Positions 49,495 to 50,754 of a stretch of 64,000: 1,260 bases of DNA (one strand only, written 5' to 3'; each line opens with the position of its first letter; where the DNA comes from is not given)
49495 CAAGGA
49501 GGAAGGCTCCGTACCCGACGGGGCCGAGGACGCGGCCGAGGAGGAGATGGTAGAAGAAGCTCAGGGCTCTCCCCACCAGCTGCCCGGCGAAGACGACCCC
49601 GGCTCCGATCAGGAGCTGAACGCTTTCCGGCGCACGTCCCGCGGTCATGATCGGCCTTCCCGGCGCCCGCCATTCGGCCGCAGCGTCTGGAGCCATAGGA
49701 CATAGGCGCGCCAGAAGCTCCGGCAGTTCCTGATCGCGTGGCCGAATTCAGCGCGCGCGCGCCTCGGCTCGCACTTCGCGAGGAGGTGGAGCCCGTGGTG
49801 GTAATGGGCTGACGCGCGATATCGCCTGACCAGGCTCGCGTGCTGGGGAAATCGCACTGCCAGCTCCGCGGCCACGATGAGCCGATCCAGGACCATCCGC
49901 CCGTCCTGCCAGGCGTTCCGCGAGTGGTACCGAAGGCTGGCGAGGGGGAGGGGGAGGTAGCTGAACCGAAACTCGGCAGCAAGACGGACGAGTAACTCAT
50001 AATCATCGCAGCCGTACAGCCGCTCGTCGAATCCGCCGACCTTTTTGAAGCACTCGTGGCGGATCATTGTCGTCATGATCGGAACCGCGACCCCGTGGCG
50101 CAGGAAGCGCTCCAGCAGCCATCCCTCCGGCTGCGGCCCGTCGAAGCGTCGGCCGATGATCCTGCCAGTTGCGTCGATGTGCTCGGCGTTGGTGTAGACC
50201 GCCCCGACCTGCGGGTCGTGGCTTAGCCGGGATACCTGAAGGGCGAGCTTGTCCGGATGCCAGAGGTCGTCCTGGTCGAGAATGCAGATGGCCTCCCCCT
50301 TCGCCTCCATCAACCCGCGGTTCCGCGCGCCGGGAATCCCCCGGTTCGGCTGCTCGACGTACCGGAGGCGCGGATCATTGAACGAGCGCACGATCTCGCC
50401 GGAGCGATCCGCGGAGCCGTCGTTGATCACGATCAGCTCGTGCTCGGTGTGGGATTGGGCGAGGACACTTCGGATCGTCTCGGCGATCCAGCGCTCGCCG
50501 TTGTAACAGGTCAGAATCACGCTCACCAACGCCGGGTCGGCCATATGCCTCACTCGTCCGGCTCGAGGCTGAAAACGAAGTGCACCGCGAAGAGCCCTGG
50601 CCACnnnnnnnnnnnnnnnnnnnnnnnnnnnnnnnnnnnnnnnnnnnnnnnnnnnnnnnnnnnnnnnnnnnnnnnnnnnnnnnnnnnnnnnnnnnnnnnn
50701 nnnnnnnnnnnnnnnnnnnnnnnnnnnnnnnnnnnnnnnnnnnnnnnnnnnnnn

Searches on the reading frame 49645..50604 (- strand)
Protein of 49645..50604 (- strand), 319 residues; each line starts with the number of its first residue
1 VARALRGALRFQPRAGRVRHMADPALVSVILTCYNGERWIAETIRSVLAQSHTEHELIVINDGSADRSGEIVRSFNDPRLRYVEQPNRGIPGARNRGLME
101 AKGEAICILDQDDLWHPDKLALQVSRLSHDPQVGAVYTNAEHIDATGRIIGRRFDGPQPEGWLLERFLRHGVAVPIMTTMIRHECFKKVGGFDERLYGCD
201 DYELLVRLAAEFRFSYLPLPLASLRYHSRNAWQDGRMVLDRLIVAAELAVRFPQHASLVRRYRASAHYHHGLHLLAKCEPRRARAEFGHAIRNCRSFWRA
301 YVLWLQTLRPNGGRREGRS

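Call 61: search_protein_families(library=ncbifam, proteins=[window:49645-50604:-], max_evalue=0.000001)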
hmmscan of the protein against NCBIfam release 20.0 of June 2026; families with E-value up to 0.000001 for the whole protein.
window:49645-50604:- (319 aa): 16 families
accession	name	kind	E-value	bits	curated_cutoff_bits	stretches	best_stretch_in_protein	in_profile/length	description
NF047683.1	TeichurnBiosyTuaG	equivalog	1.1e-23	84.1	400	1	25-183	6-163/252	teichuronic acid biosynthesis protein TuaG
TIGR03937.1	PgaC_IcaA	equivalog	6.8e-22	78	422.3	1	21-151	41-173/407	poly-beta-1,6-N-acetyl-D-glucosamine synthase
NF007482.0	PRK10073.1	equivalog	1.4e-21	76.9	423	1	23-118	4-101/334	glycosyltransferase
NF041875.1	EPS_EpsD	equivalog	4.3e-20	72.4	370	1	27-125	1-102/325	exopolysaccharide biosynthesis glycosyltransferase EpsD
NF053739.1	GlytfEpsEBac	equivalog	7.8e-18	64.4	450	1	27-211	3-188/265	glycosyltransferase EpsE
NF007453.0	PRK10018.1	equivalog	1.5e-16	60.9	382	1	21-211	2-192/280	colanic acid biosynthesis glycosyltransferase WcaA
TIGR04017.1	WcaA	equivalog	2.9e-16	59.9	495.75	1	23-212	3-192/279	colanic acid biosynthesis glycosyltransferase WcaA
NF038302.1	EPS_HpsE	equivalog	1.3e-13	50.6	300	1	27-136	3-120/307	hormogonium polysaccharide biosynthesis glycosyltransferase HpsE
TIGR03965.1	mycofact_glyco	equivalog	2.3e-13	49.8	280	1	24-256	73-311/467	mycofactocin biosynthesis glycosyltransferase MftF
TIGR04283.1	glyco_like_mftF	equivalog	3.1e-13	49.8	182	1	27-234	1-196/221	TIGR04283 family arsenosugar biosynthesis glycosyltransferase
NF050050.1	ProtGlycPglI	equivalog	7.8e-13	48.4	500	1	26-124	3-105/306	GalNAc(5)-diNAcBac-PP-undecaprenol beta-1,3-glucosyltransferase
NF041394.1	GtaseAglG_Halo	equivalog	3.5e-11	42.9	440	1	27-126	3-106/304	glucosyl-dolichyl phosphate glucuronosyltransferase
NF038299.1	EPS_HpsN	equivalog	1.1e-10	41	425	1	26-137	2-116/317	hormogonium polysaccharide biosynthesis glycosyltransferase HpsN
NF047588.1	GlcsyltransPgfSStrep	equivalog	1.3e-08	34.4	500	1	27-121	3-103/308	glycosyltransferase PgfS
TIGR03111.1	glyc2_xrt_Gpos1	hypoth_equivalog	1.7e-08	33.7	363.95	1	23-145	47-178/439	TIGR03111 family XrtG-associated glycosyltransferase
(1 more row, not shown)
